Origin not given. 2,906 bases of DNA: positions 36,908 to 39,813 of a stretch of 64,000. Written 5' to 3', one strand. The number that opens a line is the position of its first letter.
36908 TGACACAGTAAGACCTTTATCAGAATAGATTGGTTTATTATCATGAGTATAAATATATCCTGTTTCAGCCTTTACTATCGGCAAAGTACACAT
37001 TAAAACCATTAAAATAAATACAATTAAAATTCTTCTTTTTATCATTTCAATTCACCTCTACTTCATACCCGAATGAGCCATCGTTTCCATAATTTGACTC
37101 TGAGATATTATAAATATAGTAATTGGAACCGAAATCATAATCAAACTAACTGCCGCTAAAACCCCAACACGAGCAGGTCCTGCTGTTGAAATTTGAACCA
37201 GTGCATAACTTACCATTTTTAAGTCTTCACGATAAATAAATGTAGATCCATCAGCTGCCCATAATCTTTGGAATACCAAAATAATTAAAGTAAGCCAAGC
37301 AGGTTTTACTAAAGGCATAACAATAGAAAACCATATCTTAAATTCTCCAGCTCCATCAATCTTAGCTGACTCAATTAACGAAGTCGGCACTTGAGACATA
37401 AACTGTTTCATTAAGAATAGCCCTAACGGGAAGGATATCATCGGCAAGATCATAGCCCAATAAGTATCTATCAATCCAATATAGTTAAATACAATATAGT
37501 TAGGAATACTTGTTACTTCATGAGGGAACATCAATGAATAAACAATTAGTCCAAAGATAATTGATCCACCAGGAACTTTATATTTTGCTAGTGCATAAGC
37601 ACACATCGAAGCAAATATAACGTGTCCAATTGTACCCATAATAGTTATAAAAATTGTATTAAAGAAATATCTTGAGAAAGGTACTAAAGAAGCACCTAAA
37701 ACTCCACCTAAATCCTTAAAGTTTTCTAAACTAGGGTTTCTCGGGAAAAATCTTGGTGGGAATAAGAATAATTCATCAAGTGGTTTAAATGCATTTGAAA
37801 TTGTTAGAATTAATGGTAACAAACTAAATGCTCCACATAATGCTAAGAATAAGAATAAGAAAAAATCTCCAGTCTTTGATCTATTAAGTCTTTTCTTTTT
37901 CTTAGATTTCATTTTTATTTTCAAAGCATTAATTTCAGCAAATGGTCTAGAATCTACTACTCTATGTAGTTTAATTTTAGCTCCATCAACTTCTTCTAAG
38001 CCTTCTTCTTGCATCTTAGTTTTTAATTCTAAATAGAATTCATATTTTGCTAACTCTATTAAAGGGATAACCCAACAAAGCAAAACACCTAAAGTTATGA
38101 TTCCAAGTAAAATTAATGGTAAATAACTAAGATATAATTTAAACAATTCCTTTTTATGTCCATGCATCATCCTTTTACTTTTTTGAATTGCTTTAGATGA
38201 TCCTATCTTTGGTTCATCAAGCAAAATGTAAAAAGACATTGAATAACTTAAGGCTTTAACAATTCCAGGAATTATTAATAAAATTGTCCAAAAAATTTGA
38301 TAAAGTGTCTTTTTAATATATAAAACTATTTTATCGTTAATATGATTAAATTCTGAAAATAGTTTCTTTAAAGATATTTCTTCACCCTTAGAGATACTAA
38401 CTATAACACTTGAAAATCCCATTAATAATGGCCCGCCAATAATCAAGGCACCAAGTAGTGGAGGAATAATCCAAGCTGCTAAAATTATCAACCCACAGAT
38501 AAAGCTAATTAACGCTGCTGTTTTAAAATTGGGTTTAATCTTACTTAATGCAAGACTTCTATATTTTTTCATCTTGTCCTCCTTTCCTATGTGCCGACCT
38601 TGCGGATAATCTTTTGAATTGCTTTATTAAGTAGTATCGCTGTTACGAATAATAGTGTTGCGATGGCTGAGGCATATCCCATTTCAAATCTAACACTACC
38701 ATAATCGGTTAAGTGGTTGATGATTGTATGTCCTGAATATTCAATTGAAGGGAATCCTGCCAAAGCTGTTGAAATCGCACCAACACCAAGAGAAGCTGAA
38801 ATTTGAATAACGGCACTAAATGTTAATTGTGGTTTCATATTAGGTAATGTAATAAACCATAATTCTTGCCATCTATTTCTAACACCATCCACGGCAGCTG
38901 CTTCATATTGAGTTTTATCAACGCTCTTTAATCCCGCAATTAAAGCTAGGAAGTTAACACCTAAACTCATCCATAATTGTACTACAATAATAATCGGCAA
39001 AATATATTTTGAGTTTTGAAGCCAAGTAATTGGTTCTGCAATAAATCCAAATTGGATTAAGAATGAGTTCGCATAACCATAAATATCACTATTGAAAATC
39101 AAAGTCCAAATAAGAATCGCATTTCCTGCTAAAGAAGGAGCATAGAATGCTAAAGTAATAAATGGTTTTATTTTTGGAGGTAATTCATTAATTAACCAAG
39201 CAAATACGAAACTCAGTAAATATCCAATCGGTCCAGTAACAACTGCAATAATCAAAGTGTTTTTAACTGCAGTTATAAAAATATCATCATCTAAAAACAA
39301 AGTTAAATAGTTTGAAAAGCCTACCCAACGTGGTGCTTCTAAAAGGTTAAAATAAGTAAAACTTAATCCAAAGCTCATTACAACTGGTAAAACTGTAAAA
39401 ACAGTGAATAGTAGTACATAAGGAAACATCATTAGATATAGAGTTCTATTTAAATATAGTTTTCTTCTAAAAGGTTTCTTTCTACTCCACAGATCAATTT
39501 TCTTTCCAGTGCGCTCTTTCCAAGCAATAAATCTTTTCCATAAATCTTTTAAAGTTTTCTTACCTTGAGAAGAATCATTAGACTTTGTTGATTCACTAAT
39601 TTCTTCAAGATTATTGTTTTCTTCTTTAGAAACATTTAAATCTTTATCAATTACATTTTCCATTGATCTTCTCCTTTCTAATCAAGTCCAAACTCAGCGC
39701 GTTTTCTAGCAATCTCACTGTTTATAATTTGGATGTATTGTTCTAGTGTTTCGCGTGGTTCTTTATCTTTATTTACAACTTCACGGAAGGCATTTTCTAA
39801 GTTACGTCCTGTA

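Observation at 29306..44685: Nine-gene operon: four CUT1 permeases, one giant CBM-fused binding protein and three uncharacterised membrane/extracytoplasmic proteins, with no ATPase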

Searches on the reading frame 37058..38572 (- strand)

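Call 4: search_protein_families(library=pfam, proteins=[window:37058-38572:-], max_evalue=0.01)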
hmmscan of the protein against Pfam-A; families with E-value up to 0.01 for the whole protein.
window:37058-38572:- (504 aa): 3 families
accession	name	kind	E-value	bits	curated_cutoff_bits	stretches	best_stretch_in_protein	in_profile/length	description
PF06161.16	DUF975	-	1.2e-20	74.8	34.8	2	97-185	153-241/243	Protein of unknown function (DUF975)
PF00528.27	BPD_transp_1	-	5.1e-09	36.6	26.4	1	319-439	3-123/184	Binding-protein-dependent transport system inner membrane component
PF11040.13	DGF-1_C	-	0.0091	16.1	27.3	0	292-355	184-246/259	Dispersed gene family protein 1 C-terminal domain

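Call 5: search_protein_families(library=ncbifam, proteins=[window:37058-38572:-], max_evalue=0.01)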
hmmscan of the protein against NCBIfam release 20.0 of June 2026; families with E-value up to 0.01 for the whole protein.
window:37058-38572:- (504 aa): 13 families
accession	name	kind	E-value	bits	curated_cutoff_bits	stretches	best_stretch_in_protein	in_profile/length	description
NF008210.0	PRK10973.1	equivalog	2.5e-23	83.1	297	1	236-495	9-273/281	sn-glycerol-3-phosphate ABC transporter permease UgpE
NF040932.1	ABC_arch_GlcU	equivalog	2e-22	80.1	340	1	240-489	6-255/272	glucose ABC transporter permease GlcU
NF008231.0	PRK10998.1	equivalog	2e-14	53.9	261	1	231-504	12-295/296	maltose ABC transporter permease MalG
NF007047.0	PRK09500.1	equivalog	5.4e-10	39.3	326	1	304-492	61-250/257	spermidine/putrescine ABC transporter permease PotC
TIGR01581.1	Mo_ABC_porter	hypoth_equivalog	4.9e-09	36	210.3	1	310-455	30-189/225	ABC transporter permease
TIGR02141.1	modB_ABC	equivalog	7.3e-07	29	182.6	1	308-470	5-185/208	molybdate ABC transporter permease subunit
NF008208.0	PRK10971.1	equivalog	2.9e-05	23.7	415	1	307-439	64-210/277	sulfate/thiosulfate ABC transporter permease CysT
NF006939.0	PRK09421.1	equivalog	5.6e-05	22.6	262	1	309-499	18-224/230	molybdate ABC transporter permease subunit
NF040839.1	tungstate_WtpB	equivalog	6.5e-05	22.7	340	1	303-490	46-244/251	tungstate ABC transporter permease WtpB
NF007852.0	PRK10561.1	equivalog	0.00016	21.6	335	1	376-432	167-221/295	sn-glycerol-3-phosphate ABC transporter permease UgpA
TIGR02139.1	permease_CysT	equivalog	0.00042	20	246.1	1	306-455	55-218/265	sulfate ABC transporter permease subunit CysT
NF011624.0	PRK15050.1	equivalog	0.0016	17.6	247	0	392-434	184-226/297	2-aminoethylphosphonate ABC transporter permease subunit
NF043073.1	MMSYN1_0195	equivalog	0.0024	16.1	1250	1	298-432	54-190/1021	spermidine/putrescine ABC transporter permease/substrate-binding protein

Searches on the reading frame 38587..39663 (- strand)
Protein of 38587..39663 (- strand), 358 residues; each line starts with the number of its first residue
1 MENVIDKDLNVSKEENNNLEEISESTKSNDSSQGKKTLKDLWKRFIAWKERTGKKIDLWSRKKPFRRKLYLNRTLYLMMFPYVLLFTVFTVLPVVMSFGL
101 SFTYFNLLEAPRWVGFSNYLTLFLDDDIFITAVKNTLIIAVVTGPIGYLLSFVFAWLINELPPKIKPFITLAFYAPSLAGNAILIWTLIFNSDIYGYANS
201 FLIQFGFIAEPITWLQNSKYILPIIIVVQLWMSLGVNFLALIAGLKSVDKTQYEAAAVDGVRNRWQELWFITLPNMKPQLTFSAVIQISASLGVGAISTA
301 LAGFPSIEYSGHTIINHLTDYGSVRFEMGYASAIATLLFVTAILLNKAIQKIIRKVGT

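Call 4: search_protein_families(library=pfam, proteins=[window:38587-39663:-], max_evalue=0.01)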
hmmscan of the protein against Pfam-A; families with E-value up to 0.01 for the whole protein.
window:38587-39663:- (358 aa): 1 family
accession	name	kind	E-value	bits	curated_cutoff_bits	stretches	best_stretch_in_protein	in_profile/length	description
PF00528.27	BPD_transp_1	-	2e-11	44.4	26.4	1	165-353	20-178/184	Binding-protein-dependent transport system inner membrane component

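Call 5: search_protein_families(library=ncbifam, proteins=[window:38587-39663:-], max_evalue=0.01)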
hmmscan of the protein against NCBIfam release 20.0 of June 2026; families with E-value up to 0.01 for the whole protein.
window:38587-39663:- (358 aa): 8 families
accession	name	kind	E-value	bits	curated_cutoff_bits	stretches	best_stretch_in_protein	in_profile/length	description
NF040931.1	ABC_arch_GlcT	equivalog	1e-13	51.6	360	1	83-345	5-265/278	glucose ABC transporter permease GlcT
NF007044.0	PRK09497.1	equivalog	1.3e-13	51.1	348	1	78-345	14-268/285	spermidine/putrescine ABC transporter permease PotB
NF007852.0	PRK10561.1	equivalog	1.1e-12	48.4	335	1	74-345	13-280/295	sn-glycerol-3-phosphate ABC transporter permease UgpA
NF008232.0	PRK10999.1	equivalog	9.4e-07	27.9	392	1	113-280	264-432/520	maltose ABC transporter permease MalF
TIGR02140.1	permease_CysW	equivalog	4.9e-06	26.2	329.1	1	114-345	31-248/261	sulfate ABC transporter permease subunit CysW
TIGR01581.1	Mo_ABC_porter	hypoth_equivalog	1.2e-05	24.9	210.3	1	129-344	27-222/225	ABC transporter permease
TIGR00969.1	3a0106s02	subfamily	9.6e-05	22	240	1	115-345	46-262/272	sulfate ABC transporter permease subunit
NF007963.0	PRK10683.1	equivalog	0.0018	17.7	489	1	113-339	80-295/317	putrescine ABC transporter permease PotH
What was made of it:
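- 38587..39663 (-): MalF/UgpA-type CUT1 permease F1, with an EAA motif (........). BPD_transp_1 and NCBIfam UgpA/GlcT-like hits (calls 4, 5).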
